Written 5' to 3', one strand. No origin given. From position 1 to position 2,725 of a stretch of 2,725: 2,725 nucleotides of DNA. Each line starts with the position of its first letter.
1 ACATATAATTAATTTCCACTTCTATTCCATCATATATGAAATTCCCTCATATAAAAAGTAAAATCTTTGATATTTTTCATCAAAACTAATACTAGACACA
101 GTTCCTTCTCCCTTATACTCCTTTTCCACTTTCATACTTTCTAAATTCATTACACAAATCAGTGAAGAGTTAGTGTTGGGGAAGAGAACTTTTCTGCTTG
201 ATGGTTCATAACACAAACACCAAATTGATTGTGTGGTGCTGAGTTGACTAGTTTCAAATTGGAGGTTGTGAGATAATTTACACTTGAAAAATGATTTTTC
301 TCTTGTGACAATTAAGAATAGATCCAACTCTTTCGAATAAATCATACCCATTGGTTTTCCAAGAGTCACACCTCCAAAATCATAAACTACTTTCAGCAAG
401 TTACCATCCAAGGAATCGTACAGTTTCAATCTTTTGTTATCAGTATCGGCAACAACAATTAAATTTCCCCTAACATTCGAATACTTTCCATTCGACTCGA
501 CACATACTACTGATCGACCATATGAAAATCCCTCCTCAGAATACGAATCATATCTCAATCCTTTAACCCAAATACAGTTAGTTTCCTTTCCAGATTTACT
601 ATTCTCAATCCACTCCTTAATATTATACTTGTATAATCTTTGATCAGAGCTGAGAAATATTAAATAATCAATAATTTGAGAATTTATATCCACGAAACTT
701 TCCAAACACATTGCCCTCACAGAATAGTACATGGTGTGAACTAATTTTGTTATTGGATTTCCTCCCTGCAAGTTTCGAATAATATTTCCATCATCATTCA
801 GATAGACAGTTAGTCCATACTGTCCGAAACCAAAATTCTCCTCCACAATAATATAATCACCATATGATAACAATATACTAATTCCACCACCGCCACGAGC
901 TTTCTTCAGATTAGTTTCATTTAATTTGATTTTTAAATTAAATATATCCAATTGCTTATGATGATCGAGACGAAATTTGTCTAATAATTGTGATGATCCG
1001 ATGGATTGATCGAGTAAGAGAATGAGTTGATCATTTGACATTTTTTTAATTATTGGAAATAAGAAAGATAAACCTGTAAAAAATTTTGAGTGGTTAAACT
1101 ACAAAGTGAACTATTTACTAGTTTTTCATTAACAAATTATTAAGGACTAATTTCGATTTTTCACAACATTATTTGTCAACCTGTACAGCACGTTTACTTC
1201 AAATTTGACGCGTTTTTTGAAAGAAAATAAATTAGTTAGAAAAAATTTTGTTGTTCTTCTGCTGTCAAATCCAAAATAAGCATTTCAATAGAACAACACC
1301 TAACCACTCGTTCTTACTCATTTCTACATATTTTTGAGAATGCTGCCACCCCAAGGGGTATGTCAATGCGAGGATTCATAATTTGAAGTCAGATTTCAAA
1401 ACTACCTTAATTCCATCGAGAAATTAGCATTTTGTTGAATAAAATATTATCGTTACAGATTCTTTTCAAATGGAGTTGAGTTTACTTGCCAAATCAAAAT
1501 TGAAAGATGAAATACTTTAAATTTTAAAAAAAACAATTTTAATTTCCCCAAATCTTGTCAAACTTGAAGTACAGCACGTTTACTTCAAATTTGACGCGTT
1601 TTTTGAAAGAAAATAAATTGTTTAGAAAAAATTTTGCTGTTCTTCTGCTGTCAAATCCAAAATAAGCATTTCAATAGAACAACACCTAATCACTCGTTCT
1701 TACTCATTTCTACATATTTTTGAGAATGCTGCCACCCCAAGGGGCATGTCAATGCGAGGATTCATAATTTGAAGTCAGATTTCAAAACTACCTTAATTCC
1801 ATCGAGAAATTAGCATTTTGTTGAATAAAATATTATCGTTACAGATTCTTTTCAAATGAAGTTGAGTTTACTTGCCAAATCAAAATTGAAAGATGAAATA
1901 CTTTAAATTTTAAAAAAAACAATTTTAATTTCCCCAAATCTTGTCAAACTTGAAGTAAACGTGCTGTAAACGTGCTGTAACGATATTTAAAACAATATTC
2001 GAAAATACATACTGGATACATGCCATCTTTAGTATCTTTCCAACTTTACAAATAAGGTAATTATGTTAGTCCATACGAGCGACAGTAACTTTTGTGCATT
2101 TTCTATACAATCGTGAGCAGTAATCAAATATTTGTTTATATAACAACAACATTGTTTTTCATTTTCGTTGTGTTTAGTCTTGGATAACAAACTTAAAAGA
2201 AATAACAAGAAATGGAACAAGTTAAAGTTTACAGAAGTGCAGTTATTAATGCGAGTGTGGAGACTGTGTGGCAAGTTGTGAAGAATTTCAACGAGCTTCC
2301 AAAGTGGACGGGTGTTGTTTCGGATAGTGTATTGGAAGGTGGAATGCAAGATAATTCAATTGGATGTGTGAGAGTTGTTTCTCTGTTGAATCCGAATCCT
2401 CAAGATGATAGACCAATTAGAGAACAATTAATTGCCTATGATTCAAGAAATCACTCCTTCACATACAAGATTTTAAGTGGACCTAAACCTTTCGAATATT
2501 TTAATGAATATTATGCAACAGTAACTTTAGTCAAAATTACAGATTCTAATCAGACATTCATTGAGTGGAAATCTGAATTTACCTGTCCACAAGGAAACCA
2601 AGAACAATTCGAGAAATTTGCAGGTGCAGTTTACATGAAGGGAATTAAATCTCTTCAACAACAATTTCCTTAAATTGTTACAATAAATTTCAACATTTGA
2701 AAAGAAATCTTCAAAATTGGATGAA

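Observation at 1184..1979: About 0.8-kb TIR-bounded, TA-flanked non-coding element built from two near-identical 386-bp tandem units, sitting between divergent promoters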

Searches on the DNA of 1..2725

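Call 27: search_rna_families(source=window, threshold=evalue, max_evalue=10)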
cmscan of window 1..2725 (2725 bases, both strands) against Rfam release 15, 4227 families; matches with E-value up to 10: 11.
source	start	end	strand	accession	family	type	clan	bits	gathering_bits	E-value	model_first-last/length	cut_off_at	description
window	959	1036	+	RF00356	snoR32_R81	Gene; snRNA; snoRNA; CD-box;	-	31.2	45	0.1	1-98/98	no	Small nucleolar RNA R32/R81/Z41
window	2489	2539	-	RF03161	S15-Flavobacteria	Cis-reg; leader;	CL00121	24.3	46.5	3.4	1-66/66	no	S15-Flavobacteria ribosomal protein leader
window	2497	2588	+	RF00473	snosnR54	Gene; snRNA; snoRNA; CD-box;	CL00065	21.9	50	6.5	1-87/87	no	Small nucleolar RNA snR54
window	2597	2680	-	RF03445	mir-7552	Gene; miRNA;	-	19.4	59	9.7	1-63/63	no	mir-7552 microRNA precursor family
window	2337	2385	+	RF00332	snoZ266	Gene; snRNA; snoRNA; CD-box;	-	18.7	43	6.1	1-90/90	no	Small nucleolar RNA Z266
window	1224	1298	-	RF01581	RUF6-5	Gene; sRNA;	-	18.2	70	3.3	1-156/156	no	Plasmodium RNA of unknown function RUF6-5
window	162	222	-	RF00538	snoCD11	Gene; snRNA; snoRNA; CD-box;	-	18.2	60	6.4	1-75/75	no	Small nucleolar RNA CD11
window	1610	1684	-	RF01581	RUF6-5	Gene; sRNA;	-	16.8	70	7.4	1-156/156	no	Plasmodium RNA of unknown function RUF6-5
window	1396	1491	+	RF00656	mir-205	Gene; miRNA;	-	15.9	55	3.3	1-75/75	no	mir-205 microRNA precursor family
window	58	112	-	RF01147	sR12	Gene; snRNA; snoRNA; CD-box;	-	14.1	38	9.4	1-52/52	no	Small nucleolar RNA sR12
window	954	1011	+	RF01133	sR3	Gene; snRNA; snoRNA; CD-box;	-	11.7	41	8.9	1-55/55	no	Small nucleolar RNA sR3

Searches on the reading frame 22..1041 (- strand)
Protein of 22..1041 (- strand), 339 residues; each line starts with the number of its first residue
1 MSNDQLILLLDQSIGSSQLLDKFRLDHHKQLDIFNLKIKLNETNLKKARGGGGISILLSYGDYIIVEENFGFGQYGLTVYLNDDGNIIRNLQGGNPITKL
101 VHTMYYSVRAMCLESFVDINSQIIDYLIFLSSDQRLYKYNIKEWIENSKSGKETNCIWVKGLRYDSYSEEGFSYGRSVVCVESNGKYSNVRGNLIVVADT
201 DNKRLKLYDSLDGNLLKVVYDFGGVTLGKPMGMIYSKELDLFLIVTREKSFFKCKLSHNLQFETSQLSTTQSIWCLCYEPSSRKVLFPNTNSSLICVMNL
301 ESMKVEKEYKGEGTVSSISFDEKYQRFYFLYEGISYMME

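Call 5: search_protein_families(library=pfam, proteins=[window:22-1041:-], max_evalue=0.1)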
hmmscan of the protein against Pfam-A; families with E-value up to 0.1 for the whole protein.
window:22-1041:- (339 aa): 2 families
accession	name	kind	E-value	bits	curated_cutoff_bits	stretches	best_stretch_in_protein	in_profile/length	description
PF12894.13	ANAPC4_WD40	-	0.00067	20.3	22.9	1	233-321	1-89/91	Anaphase-promoting complex subunit 4 WD40 domain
PF25174.1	Beta-prop_THOC3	-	0.0016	18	305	1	263-329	81-146/272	THOC3 beta-propeller domain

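Call 8: find_encoding_contigs(protein=window:22-1041:-, flank=10000)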
Protein window:22-1041:- (339 aa): no gene with exactly this product is on record in the collection.

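Call 11: find_homologous_proteins(query=window:22-1041:-)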
Query window:22-1041:- (339 aa): 1 proteins with E <= 0.001 among 1746 candidates.
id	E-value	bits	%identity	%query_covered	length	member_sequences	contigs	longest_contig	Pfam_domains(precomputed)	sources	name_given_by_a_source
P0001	8.8e-223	757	100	100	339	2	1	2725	-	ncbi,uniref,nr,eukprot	ncbi:predicted protein [Naegleria gruberi]|uniref:Predicted protein n=1 Tax=Naegleria gruberi TaxID=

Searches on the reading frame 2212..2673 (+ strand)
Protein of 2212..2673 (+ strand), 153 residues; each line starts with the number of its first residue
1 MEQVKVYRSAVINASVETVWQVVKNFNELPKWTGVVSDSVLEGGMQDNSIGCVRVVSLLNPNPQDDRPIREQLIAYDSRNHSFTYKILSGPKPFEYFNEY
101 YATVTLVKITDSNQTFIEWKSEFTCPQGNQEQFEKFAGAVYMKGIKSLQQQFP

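Call 5: search_protein_families(library=pfam, proteins=[window:2212-2673:+], max_evalue=0.1)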
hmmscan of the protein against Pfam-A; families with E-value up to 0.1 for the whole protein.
window:2212-2673:+ (153 aa): 2 families
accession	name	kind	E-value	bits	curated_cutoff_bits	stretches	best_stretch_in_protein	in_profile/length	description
PF10604.15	Polyketide_cyc2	-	3e-20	73.4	27.4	1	3-151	1-140/142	Polyketide cyclase / dehydrase and lipid transport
PF03364.25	Polyketide_cyc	-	0.0012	19.5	23.4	1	12-42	1-32/126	Polyketide cyclase / dehydrase and lipid transport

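Call 6: find_encoding_contigs(protein=window:2212-2670:+, flank=10000)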
Protein window:2212-2670:+ (153 aa): no gene with exactly this product is on record in the collection.

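Call 34: find_homologous_proteins(query=window:2212-2670:+, max_evalue=0.001)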
Query window:2212-2670:+ (153 aa): 2 proteins with E <= 0.001 among 12 candidates.
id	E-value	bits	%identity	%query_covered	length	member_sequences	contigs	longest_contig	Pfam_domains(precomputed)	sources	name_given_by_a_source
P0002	1.9e-98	344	100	100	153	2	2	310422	PF10604.16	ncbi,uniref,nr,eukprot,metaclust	ncbi:predicted protein [Naegleria gruberi]|uniref:Predicted protein n=1 Tax=Naegleria gruberi TaxID=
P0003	9.9e-67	241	68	99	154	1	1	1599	PF10604.16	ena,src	-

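Call 35: find_encoding_contigs(protein=P0002, flank=10000, max_places=10)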
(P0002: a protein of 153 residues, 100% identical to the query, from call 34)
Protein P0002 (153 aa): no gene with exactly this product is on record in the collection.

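Call 36: find_encoding_contigs(protein=P0003, flank=10000, max_places=10)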
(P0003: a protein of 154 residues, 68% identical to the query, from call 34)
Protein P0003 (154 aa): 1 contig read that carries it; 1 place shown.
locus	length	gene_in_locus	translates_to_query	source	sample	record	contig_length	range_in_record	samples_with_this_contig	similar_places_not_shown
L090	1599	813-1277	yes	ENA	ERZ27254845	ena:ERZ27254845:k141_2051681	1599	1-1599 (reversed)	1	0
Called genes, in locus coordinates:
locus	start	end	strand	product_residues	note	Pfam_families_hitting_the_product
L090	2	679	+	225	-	?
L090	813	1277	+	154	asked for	PF10604:Polyketide_cyc2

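Call 37: list_cluster_members(proteins=[P0002, P0001, P0003])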
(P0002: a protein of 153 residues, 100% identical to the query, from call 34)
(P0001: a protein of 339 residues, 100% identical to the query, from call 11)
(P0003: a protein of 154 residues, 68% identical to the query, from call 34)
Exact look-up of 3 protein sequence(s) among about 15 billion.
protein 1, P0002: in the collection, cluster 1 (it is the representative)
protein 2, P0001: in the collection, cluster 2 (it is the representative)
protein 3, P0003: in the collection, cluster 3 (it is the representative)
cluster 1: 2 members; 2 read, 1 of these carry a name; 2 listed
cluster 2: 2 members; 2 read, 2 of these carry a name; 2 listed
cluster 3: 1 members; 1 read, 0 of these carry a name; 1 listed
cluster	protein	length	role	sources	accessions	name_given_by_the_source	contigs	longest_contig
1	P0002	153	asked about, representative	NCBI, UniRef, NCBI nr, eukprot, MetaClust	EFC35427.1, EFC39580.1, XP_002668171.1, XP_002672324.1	predicted protein [Naegleria gruberi] | Predicted protein n=1 Tax=Naegleria gruberi TaxID=5762 RepID=D2VU71_NAEGR | uncharacterized protein NAEGRDRAFT_54921 [Naegleria gruberi]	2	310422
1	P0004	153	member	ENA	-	-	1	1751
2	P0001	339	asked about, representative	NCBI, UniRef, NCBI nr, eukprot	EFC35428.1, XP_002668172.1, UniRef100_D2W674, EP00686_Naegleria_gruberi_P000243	predicted protein [Naegleria gruberi] | Predicted protein n=1 Tax=Naegleria gruberi TaxID=5762 RepID=D2W674_NAEGR | uncharacterized protein NAEGRDRAFT_76917 [Naegleria gruberi]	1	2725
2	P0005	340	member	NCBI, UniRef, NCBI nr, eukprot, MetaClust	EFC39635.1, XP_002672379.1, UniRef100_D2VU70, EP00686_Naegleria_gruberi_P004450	predicted protein [Naegleria gruberi] | Predicted protein n=1 Tax=Naegleria gruberi TaxID=5762 RepID=D2VU70_NAEGR | uncharacterized protein NAEGRDRAFT_72557 [Naegleria gruberi]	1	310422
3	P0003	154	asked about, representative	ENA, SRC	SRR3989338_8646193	-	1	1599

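Call 39: find_encoding_contigs(protein=P0004, flank=10000)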
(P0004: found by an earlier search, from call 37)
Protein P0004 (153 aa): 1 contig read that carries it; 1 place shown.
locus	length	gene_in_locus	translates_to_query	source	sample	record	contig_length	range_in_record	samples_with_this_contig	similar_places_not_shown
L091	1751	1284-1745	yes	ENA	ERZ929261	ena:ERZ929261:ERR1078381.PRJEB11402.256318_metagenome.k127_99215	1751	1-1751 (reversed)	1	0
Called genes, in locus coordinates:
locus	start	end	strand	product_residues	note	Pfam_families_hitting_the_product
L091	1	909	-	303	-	?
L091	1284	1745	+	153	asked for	PF10604:Polyketide_cyc2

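Call 40: find_encoding_contigs(protein=P0005, flank=10000)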
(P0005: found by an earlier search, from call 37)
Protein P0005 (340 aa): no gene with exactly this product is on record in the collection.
